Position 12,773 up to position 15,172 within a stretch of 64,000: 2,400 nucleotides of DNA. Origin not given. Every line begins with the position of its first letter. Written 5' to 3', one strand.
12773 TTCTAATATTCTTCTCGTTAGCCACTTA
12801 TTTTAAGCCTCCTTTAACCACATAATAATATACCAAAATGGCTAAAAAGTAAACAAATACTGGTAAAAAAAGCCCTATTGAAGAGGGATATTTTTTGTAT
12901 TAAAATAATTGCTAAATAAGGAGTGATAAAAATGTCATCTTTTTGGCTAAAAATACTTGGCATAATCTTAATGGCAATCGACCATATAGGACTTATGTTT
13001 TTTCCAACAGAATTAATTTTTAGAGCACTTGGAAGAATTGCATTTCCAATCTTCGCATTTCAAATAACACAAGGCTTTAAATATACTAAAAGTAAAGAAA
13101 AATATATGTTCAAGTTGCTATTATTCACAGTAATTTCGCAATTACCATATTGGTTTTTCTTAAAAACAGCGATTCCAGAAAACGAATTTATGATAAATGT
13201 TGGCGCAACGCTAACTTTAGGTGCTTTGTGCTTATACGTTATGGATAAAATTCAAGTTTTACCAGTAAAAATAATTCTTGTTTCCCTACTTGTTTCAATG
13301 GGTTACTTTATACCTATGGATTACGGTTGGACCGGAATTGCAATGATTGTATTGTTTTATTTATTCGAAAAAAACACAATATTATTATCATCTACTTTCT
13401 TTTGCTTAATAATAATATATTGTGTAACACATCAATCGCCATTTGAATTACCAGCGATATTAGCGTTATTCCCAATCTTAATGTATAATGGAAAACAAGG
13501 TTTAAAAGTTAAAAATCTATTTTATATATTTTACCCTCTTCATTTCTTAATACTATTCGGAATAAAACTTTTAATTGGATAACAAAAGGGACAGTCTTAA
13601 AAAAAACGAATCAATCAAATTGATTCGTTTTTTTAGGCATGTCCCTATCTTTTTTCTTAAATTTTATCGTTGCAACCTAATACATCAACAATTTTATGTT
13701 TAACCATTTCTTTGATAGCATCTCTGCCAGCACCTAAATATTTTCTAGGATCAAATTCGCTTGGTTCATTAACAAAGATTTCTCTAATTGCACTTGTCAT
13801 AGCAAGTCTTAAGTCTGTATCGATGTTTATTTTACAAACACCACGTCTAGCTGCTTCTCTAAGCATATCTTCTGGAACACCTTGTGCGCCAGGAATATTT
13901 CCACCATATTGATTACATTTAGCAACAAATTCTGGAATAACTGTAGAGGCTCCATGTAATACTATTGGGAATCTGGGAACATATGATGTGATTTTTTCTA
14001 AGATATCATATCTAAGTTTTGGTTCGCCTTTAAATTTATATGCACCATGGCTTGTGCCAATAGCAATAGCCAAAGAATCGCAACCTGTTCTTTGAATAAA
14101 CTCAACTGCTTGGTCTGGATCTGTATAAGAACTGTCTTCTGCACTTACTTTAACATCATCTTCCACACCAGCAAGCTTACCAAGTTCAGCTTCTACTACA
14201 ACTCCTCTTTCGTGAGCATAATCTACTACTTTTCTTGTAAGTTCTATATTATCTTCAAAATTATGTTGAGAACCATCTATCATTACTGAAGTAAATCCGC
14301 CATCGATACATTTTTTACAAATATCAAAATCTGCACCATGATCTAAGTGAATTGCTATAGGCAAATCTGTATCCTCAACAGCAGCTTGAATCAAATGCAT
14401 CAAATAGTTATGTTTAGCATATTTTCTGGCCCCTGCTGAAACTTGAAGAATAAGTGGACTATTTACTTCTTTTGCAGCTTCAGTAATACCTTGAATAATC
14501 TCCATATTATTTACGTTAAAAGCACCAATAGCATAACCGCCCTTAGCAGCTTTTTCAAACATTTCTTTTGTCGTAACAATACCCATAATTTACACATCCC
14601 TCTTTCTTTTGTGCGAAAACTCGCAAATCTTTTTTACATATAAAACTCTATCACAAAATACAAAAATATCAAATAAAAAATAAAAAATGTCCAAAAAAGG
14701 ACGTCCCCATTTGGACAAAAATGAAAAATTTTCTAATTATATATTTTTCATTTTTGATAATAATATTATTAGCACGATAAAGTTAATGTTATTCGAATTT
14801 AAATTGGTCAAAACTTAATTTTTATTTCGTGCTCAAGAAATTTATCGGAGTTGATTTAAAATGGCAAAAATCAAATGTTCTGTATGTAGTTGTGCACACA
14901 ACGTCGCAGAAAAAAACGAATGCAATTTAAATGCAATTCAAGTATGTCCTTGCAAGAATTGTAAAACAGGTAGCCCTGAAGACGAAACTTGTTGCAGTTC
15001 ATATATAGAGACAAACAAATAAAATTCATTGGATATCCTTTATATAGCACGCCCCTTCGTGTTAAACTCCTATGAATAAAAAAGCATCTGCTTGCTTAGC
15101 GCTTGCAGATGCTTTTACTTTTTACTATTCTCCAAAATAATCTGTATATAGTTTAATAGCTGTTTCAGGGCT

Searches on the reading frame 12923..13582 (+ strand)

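Call 31: search_protein_families(library=pfam, proteins=[window:12923-13582:+])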
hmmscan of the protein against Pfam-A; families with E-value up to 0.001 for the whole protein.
window:12923-13582:+ (219 aa): 1 family
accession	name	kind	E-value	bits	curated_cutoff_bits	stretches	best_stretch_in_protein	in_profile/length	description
PF05857.17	TraX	-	1.6e-41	143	25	1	8-214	4-216/217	TraX protein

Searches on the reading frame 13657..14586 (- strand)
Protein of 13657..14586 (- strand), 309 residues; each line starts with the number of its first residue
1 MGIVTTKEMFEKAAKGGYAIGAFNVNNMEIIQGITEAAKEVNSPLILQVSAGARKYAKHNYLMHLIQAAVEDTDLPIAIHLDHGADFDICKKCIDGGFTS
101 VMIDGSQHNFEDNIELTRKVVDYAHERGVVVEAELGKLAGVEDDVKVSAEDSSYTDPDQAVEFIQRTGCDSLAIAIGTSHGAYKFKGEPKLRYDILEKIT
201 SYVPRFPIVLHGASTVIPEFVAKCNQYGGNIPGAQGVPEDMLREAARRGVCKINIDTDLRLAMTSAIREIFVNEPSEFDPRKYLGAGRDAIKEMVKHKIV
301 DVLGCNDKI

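Call 32: find_homologous_proteins(query=window:13657-14586:-, max_evalue=1e-100)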
Query window:13657-14586:- (309 aa): 7995 proteins with E <= 1e-100 among 8000 candidates; the best 120 are listed.
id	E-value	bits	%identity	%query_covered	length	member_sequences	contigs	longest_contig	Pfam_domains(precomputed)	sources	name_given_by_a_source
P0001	1.0e-203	693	100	100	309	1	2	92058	PF01116.27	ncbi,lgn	-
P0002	2.8e-201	685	99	100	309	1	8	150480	PF01116.27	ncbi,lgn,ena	-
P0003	4.9e-201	684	99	100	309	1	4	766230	PF01116.27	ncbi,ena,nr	ncbi:MAG: class II fructose-1,6-bisphosphate aldolase [Clostridia bacterium]|nr:class II fructose-1,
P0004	9.8e-201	683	98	100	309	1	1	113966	PF01116.27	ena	-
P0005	2.0e-200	682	98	100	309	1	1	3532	PF01116.27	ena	-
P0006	2.6e-200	682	98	100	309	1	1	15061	PF01116.27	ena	-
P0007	1.5e-199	680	98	100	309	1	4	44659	PF01116.27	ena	-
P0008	2.3e-199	679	98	100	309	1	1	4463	PF01116.27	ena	-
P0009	1.2e-198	677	97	100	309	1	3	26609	PF01116.27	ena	-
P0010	1.4e-198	676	97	100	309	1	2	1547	PF01116.27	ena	-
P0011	7.9e-198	674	97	100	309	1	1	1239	PF01116.27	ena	-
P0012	1.3e-196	670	96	100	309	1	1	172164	PF01116.27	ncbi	-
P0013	3.0e-194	662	95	100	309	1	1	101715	PF01116.27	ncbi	-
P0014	1.9e-191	653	94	99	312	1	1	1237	PF01116.27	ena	-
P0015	2.9e-189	646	92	100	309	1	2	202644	PF01116.27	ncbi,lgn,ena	-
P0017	1.4e-188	644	91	100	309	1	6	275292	PF01116.27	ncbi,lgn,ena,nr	ncbi:MAG: class II fructose-1,6-bisphosphate aldolase [Clostridia bacterium]|nr:class II fructose-1,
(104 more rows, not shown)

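Call 33: find_encoding_contigs(protein=P0003, flank=10000, max_places=1)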
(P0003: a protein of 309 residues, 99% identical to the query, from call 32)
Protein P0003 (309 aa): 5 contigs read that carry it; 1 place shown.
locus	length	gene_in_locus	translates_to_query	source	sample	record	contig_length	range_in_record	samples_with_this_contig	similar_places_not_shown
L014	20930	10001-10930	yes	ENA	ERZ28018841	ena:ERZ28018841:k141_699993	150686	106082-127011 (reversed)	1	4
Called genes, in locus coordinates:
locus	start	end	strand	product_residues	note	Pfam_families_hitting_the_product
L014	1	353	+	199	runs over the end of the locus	PF18927:CrtO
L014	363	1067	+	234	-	PF08713:DNA_alkylation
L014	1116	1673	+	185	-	PF01613:Flavin_Reduct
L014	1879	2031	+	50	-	-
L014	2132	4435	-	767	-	PF01695:IstB_IS21 (faint), PF13191:AAA_16 (weak), PF00004:AAA, PF17871:AAA_lid_9, PF07724:AAA_2, PF00004:AAA, PF07728:AAA_5, PF10431:ClpB_D2-small, +14 more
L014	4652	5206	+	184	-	-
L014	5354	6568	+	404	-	PF01743:PolyA_pol, PF12627:PolyA_pol_RNAbd, PF01966:HD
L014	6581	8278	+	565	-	PF03485:Arg_tRNA_synt_N, PF00750:tRNA-synt_1d, PF05746:DALR_1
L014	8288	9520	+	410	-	PF01704:UDPGP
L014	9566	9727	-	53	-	PF07561:DUF1540 (weak)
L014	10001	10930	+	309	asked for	PF01116:F_bP_aldolase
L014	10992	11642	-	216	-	PF05857:TraX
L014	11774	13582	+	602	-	PF00009:GTP_EFTU, PF22042:EF-G_D2 (weak), PF03144:GTP_EFTU_D2, PF14492:EFG_III (weak), PF00679:EFG_C, PF06421:LepA_C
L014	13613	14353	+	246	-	PF08032:SpoU_sub_bind, PF00588:SpoU_methylase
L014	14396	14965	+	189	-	PF04079:SMC_ScpB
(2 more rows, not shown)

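Call 34: find_encoding_contigs(protein=P0013, flank=10000, max_places=1)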
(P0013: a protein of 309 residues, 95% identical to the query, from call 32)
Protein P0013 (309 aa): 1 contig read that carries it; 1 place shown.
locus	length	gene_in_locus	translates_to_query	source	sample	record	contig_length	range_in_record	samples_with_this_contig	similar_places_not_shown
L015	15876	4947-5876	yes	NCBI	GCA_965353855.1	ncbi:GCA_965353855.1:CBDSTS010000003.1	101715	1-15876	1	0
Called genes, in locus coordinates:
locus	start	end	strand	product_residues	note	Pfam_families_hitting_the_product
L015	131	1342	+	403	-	PF01743:PolyA_pol, PF12627:PolyA_pol_RNAbd, PF01966:HD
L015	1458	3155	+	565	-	PF03485:Arg_tRNA_synt_N, PF00750:tRNA-synt_1d, PF05746:DALR_1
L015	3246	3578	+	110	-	-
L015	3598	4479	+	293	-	PF01704:UDPGP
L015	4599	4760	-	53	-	PF07561:DUF1540 (weak)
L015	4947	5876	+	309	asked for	PF01116:F_bP_aldolase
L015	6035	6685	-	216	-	PF05857:TraX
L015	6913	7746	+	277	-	-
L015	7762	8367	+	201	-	-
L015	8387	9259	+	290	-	-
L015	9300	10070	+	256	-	-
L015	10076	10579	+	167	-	-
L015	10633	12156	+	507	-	PF00004:AAA, PF17862:AAA_lid_3 (weak)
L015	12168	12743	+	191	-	PF06868:DUF1257 (weak), PF11211:DUF2997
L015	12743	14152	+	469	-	PF00919:UPF0004, PF04055:Radical_SAM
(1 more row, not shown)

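Call 35: find_encoding_contigs(protein=P0015, flank=10000, max_places=1)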
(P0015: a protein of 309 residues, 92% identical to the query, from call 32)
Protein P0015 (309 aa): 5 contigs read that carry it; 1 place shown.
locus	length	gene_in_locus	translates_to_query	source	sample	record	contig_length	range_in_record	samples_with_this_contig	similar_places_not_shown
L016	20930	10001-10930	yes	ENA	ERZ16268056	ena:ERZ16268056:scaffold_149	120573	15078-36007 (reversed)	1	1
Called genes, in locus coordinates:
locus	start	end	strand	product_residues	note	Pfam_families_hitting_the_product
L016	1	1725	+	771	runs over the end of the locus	PF13567:DUF4131, PF03772:Competence, PF00753:Lactamase_B, PF12706:Lactamase_B_2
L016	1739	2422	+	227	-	-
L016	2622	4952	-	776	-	PF05621:TniB (weak), PF13191:AAA_16, PF00004:AAA, PF17871:AAA_lid_9, PF00004:AAA, PF07724:AAA_2, PF07728:AAA_5, PF10431:ClpB_D2-small, +13 more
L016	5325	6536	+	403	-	PF01743:PolyA_pol, PF12627:PolyA_pol_RNAbd, PF01966:HD (weak)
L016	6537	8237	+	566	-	PF03485:Arg_tRNA_synt_N, PF00750:tRNA-synt_1d, PF05746:DALR_1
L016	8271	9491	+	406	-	PF01704:UDPGP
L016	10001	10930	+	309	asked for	PF01116:F_bP_aldolase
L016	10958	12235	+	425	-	-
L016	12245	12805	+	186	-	PF06541:ABC_trans_CmpB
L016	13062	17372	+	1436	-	PF00480:ROK (faint), PF01548:DEDD_Tnp_IS110 (faint), PF01869:BcrAD_BadFG, PF09989:DUF2229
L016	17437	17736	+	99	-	-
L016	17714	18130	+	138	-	-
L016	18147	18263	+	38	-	-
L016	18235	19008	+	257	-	PF13730:HTH_36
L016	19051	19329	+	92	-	-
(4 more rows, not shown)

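Call 36: find_encoding_contigs(protein=P0017, flank=10000, max_places=1)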
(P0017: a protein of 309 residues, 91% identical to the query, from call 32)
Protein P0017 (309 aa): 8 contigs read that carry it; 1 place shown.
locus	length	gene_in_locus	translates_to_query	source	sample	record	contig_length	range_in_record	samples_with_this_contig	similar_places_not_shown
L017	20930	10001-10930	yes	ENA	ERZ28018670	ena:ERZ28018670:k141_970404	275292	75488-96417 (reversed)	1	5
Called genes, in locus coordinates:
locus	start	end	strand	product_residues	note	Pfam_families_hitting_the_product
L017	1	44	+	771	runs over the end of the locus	PF13567:DUF4131, PF03772:Competence, PF00753:Lactamase_B, PF12706:Lactamase_B_2 (weak)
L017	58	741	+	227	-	-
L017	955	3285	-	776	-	PF13191:AAA_16, PF00004:AAA, PF05621:TniB (weak), PF17871:AAA_lid_9, PF00004:AAA, PF07724:AAA_2, PF07728:AAA_5, PF10431:ClpB_D2-small, +14 more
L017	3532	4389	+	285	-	-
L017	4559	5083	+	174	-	-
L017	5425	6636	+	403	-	PF01743:PolyA_pol, PF12627:PolyA_pol_RNAbd, PF01966:HD (weak)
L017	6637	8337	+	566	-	PF03485:Arg_tRNA_synt_N, PF00750:tRNA-synt_1d, PF05746:DALR_1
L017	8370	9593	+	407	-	PF01704:UDPGP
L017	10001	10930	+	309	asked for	PF01116:F_bP_aldolase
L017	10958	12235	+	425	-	-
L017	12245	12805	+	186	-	PF06541:ABC_trans_CmpB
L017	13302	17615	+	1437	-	PF00480:ROK (faint), PF01548:DEDD_Tnp_IS110 (faint), PF01869:BcrAD_BadFG, PF09989:DUF2229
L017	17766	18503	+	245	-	PF01520:Amidase_3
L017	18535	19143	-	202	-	-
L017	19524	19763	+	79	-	-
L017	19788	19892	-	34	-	-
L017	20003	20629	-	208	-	-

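Call 42: search_protein_families(library=pfam, proteins=[L017:3532-4389:+, L017:4559-5083:+, L017:58-741:+, L017:10958-12235:+, L017:18535-19143:-, L017:20003-20629:-, L017:19524-19763:+], max_evalue=1)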
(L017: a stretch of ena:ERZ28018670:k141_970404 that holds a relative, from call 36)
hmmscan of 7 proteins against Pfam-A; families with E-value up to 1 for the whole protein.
L017:3532-4389:+ (285 aa): 0 families

L017:4559-5083:+ (174 aa): 0 families

L017:58-741:+ (227 aa): 3 families
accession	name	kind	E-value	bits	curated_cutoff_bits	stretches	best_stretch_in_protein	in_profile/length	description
PF08955.15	BofC_C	-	0.00014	22.3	21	1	169-226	16-73/74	BofC C-terminal domain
PF23893.1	Y4YQ_C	-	0.07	13.4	27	1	139-156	30-47/53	Uncharacterised protein Y4YQ C-terminal domain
PF11138.13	DUF2911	-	0.12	12.6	27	0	61-104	73-118/145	Protein of unknown function (DUF2911)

L017:10958-12235:+ (425 aa): 1 family
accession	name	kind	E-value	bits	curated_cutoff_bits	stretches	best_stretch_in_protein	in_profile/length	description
PF13202.12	EF-hand_5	-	0.56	10.2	25.9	0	188-198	7-17/25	EF hand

L017:18535-19143:- (202 aa): 0 families

L017:20003-20629:- (208 aa): 0 families

L017:19524-19763:+ (79 aa): 0 families

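Call 56: search_protein_families(library=ncbifam, proteins=[L017:3532-4389:+, L017:4559-5083:+, L017:18535-19143:-, L017:20003-20629:-], max_evalue=0.01)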
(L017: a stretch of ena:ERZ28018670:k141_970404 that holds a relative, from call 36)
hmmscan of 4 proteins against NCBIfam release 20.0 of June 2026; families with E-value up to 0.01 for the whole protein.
L017:3532-4389:+ (285 aa): 0 families

L017:4559-5083:+ (174 aa): 0 families

L017:18535-19143:- (202 aa): 0 families

L017:20003-20629:- (208 aa): 0 families

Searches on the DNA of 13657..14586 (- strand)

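Call 47: search_rna_families(sources=[L017, L006, L003], threshold=evalue, max_evalue=1)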
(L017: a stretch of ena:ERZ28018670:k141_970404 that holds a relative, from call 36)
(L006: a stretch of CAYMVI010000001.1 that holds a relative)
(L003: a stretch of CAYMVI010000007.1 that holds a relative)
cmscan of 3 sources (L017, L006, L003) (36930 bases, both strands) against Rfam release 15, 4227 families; matches with E-value up to 1: 9.
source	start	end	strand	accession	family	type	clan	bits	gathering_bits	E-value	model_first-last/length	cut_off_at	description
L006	3971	4161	-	RF00230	T-box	Cis-reg; leader;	-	102.9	93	7.9e-22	1-219/219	no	T-box leader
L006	4316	4396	+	RF00005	tRNA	Gene; tRNA;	CL00001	53.8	29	5.3e-09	1-71/71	no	tRNA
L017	5113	5312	-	RF04133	MIR2646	Gene; miRNA;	-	36.8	245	0.00016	1-256/256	no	MIR2646 microRNA precursor family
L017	5113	5312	+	RF04133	MIR2646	Gene; miRNA;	-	34.6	245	0.00057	1-256/256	no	MIR2646 microRNA precursor family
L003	4734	4800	+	RF00639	mir-515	Gene; miRNA;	CL00096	31.3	68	0.016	1-87/87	no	mir-515 microRNA precursor family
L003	4734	4800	-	RF00639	mir-515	Gene; miRNA;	CL00096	29.7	68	0.045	1-87/87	no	mir-515 microRNA precursor family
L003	4744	4790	+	RF03366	mir-3122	Gene; miRNA;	-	26.5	92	0.89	1-73/73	no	mir-3122 microRNA precursor family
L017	770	910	-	RF00447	IRES_Kv1_4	Cis-reg; IRES;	-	25.2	100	0.093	59-238/259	no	Voltage-gated potassium-channel Kv1.4 IRES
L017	5121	5302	-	RF04127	MIR8007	Gene; miRNA;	-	24.8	195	0.98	1-226/226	no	MIR8007 microRNA precursor family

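Call 75: search_dna_similar(query=L017:745-956:+, collection=plasmids, mode=distant, max_evalue=0.01, max_rows=8)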
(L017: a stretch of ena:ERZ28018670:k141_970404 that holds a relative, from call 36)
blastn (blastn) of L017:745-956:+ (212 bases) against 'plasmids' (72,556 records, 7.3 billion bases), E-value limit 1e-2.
No match.

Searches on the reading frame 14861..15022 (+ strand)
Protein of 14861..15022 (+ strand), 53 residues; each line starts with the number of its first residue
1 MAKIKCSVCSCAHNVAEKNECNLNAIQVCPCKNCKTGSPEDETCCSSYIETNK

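Call 31: search_protein_families(library=pfam, proteins=[window:14861-15022:+])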
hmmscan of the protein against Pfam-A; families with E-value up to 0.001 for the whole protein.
window:14861-15022:+ (53 aa): 1 family
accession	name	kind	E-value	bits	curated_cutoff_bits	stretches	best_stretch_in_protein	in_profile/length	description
PF07561.16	DUF1540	-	3.1e-08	34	22.1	1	4-48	1-40/40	Domain of Unknown Function (DUF1540)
